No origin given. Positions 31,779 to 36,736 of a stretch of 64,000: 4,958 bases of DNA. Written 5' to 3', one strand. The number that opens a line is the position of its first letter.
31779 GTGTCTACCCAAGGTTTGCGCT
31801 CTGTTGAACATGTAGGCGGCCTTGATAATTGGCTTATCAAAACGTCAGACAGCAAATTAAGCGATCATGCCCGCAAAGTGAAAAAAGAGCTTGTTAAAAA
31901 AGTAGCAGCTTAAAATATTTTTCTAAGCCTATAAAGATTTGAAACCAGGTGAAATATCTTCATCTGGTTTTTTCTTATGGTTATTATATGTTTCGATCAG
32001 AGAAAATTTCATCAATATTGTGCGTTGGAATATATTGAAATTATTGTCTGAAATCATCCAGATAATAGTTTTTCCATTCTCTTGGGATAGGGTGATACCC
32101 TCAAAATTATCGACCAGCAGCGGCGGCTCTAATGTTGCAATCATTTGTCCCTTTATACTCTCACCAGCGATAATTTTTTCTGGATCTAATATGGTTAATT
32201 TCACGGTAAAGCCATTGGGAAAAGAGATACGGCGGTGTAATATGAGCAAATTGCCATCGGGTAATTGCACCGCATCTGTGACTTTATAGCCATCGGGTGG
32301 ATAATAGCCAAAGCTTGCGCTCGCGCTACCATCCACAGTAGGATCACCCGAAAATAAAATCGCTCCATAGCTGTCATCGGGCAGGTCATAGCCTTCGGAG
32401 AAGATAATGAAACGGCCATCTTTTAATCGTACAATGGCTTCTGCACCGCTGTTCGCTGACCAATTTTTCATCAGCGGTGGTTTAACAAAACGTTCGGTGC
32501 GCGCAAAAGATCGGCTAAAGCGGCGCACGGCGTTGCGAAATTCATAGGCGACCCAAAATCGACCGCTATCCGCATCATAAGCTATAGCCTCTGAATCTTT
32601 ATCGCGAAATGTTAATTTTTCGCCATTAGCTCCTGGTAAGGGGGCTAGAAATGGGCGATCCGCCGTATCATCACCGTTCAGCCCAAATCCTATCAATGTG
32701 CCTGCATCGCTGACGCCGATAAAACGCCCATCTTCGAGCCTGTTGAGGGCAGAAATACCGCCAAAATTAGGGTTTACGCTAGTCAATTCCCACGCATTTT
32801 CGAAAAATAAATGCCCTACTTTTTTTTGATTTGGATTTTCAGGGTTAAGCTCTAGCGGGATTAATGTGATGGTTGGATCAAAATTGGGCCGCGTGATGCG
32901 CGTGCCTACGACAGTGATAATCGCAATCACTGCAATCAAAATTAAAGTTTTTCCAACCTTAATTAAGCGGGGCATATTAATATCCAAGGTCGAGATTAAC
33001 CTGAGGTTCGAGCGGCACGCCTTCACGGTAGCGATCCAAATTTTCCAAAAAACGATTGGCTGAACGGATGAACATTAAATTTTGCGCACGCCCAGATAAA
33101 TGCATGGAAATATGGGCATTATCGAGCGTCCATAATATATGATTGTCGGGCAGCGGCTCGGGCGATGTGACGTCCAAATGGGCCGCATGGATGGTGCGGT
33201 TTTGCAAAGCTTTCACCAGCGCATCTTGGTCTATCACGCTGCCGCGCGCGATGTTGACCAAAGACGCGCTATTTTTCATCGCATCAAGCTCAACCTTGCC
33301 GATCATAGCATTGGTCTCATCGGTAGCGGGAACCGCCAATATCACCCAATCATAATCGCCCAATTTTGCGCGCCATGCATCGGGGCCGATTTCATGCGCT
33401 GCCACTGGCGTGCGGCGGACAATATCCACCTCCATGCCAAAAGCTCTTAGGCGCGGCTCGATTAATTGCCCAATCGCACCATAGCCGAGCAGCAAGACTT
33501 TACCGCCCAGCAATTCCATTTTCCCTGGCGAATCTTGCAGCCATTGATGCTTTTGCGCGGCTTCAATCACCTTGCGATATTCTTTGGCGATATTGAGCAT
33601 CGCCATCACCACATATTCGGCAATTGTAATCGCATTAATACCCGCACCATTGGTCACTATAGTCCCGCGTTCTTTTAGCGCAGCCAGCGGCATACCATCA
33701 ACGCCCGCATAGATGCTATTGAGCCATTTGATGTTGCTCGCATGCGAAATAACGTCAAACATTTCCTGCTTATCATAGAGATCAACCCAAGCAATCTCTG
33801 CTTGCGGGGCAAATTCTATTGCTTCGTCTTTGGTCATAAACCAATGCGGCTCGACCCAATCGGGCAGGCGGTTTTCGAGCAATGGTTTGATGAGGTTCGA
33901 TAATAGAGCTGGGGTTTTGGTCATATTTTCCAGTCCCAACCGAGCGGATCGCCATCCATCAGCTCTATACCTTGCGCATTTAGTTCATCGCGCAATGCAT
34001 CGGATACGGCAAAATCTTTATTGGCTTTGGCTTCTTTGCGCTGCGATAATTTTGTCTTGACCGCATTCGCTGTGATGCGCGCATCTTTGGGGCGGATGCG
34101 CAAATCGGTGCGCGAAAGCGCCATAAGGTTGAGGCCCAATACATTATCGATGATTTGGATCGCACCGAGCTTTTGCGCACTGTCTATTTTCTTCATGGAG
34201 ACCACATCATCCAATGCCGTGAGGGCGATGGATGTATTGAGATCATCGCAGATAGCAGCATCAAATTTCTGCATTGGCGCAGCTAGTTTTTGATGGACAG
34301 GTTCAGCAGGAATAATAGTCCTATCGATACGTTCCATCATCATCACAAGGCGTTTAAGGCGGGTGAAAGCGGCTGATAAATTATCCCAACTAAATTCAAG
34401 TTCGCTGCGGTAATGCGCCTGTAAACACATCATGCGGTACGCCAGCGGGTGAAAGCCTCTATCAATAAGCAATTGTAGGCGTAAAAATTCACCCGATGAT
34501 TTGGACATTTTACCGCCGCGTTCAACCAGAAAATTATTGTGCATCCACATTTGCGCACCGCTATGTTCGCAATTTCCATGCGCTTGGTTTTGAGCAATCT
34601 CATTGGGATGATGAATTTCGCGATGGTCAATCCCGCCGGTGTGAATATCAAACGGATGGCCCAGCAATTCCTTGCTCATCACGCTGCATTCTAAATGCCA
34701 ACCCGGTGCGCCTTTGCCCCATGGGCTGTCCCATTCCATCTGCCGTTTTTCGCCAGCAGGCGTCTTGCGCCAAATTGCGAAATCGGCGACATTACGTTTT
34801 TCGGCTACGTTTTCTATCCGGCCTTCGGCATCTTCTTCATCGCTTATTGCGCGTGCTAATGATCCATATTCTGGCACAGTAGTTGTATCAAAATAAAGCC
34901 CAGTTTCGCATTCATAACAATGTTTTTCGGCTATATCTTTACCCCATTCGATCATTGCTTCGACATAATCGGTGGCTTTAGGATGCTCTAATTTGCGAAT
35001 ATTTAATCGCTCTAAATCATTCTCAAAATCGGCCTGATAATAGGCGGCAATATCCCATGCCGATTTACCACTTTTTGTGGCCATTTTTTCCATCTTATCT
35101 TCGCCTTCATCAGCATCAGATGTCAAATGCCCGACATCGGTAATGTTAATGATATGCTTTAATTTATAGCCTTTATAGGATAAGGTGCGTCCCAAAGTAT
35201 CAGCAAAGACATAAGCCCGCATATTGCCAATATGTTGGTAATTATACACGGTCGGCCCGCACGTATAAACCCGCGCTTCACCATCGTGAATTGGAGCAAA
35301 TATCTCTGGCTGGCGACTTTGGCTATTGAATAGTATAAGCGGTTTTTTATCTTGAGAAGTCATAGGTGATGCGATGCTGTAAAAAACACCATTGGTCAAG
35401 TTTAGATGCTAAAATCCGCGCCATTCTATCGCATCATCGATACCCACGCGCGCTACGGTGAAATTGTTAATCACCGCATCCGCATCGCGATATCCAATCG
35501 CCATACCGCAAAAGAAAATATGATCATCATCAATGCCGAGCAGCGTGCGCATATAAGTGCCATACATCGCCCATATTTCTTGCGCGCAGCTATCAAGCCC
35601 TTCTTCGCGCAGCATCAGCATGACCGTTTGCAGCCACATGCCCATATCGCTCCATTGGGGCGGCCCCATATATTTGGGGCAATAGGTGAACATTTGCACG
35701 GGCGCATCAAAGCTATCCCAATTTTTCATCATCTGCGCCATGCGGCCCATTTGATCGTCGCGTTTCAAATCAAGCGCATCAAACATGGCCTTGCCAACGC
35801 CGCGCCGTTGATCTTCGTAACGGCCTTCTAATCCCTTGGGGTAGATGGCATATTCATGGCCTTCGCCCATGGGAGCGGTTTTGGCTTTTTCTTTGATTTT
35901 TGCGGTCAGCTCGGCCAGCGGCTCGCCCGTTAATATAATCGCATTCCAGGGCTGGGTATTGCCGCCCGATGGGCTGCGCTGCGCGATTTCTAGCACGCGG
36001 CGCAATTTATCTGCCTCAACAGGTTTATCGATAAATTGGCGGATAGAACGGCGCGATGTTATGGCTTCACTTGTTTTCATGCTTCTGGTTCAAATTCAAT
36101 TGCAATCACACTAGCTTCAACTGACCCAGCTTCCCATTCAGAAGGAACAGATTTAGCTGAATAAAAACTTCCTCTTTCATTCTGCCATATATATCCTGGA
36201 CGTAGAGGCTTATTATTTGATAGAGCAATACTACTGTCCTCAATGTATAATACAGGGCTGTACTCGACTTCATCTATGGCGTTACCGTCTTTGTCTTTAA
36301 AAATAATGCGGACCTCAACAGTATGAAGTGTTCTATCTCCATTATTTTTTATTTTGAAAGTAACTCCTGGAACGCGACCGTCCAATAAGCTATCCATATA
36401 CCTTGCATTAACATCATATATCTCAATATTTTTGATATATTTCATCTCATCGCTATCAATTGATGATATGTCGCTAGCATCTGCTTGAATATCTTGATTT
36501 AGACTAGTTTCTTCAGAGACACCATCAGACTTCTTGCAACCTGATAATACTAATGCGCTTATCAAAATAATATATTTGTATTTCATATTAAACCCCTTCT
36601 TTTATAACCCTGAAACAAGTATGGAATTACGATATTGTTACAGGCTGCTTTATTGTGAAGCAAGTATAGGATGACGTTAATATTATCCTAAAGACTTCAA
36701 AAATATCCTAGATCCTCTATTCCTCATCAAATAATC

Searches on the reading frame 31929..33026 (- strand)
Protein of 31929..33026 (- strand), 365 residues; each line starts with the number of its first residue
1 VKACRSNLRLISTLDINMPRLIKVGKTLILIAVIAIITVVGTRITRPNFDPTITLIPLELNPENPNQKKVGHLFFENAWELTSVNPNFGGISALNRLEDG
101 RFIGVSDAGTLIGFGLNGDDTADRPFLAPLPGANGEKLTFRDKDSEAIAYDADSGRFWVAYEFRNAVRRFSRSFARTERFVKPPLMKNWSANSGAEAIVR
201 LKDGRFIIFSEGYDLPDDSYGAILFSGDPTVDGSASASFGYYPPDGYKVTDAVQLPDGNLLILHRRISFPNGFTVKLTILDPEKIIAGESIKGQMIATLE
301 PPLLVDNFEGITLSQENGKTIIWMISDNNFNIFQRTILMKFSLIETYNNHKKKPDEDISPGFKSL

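Call 38: search_protein_families(library=pfam, max_evalue=1, proteins=[window:31929-33026:-])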
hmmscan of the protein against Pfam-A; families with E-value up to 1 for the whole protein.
window:31929-33026:- (365 aa): 2 families
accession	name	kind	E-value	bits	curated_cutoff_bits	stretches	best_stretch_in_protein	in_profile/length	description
PF13449.12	Phytase-like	-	2e-39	136.7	27.6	1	87-330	2-284/284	Esterase-like activity of phytase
PF09796.14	QCR10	-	0.22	12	27.5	0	333-357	37-60/63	Ubiquinol-cytochrome-c reductase complex subunit (QCR10)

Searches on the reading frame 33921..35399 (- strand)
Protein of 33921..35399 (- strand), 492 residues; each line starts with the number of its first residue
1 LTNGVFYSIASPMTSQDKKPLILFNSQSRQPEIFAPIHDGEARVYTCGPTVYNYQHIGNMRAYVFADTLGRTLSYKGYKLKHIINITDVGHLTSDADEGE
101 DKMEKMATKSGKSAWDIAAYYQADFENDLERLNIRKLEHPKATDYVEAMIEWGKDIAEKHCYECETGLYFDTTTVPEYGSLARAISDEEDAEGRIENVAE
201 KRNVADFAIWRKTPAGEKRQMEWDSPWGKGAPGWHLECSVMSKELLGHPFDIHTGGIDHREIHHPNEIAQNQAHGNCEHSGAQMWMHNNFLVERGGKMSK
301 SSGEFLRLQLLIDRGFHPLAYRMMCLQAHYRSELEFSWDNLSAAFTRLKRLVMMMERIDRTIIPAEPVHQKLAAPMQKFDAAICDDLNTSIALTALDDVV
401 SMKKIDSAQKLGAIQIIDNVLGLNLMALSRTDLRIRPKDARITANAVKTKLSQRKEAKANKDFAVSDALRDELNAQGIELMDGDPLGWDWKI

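Call 38: search_protein_families(library=pfam, max_evalue=1, proteins=[window:33921-35399:-])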
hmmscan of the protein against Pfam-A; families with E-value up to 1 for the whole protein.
window:33921-35399:- (492 aa): 6 families
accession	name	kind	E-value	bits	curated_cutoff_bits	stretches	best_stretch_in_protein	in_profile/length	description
PF01406.26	tRNA-synt_1e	-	7.3e-81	272.3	27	1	34-344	2-299/301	tRNA synthetases class I (C) catalytic domain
PF09334.17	tRNA-synt_1g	-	3.5e-07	29.7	20.1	2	52-136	11-85/391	tRNA synthetases class I (M)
PF01921.24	tRNA-synt_1f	-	0.00048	19.6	27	1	46-93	27-74/360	tRNA synthetases class I (K)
PF02108.21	FliH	-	0.016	15.6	24.1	1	369-456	11-95/128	Flagellar assembly protein FliH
PF23493.1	CysS_C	-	0.027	15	23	1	451-482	12-43/51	Cysteinyl-tRNA ligase anticodon binding domain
PF09190.17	DALR_2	-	0.067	14.2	22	1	378-400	1-23/57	DALR domain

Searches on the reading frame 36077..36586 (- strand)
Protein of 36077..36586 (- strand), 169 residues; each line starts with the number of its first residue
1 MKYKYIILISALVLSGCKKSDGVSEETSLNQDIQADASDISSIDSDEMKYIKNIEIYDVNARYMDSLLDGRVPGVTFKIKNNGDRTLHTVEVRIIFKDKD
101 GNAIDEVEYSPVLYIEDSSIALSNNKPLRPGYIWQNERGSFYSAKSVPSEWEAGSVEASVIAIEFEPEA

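Call 38: search_protein_families(library=pfam, max_evalue=1, proteins=[window:36077-36586:-])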
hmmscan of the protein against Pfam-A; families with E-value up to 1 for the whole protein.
window:36077-36586:- (169 aa): 4 families
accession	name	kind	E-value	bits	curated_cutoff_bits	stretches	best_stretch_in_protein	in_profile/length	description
PF04744.17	Monooxygenase_B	-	0.0012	18.6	22.7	1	23-131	221-324/380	Monooxygenase subunit B protein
PF11906.13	DUF3426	-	0.011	16.2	27.7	1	49-131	44-124/147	Protein of unknown function (DUF3426)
PF20404.3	DUF6694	-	0.029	15.2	24.3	1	5-74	3-72/102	Family of unknown function (DUF6694)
PF09624.15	DUF2393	-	0.091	13.2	26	1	75-118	65-109/146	Protein of unknown function (DUF2393)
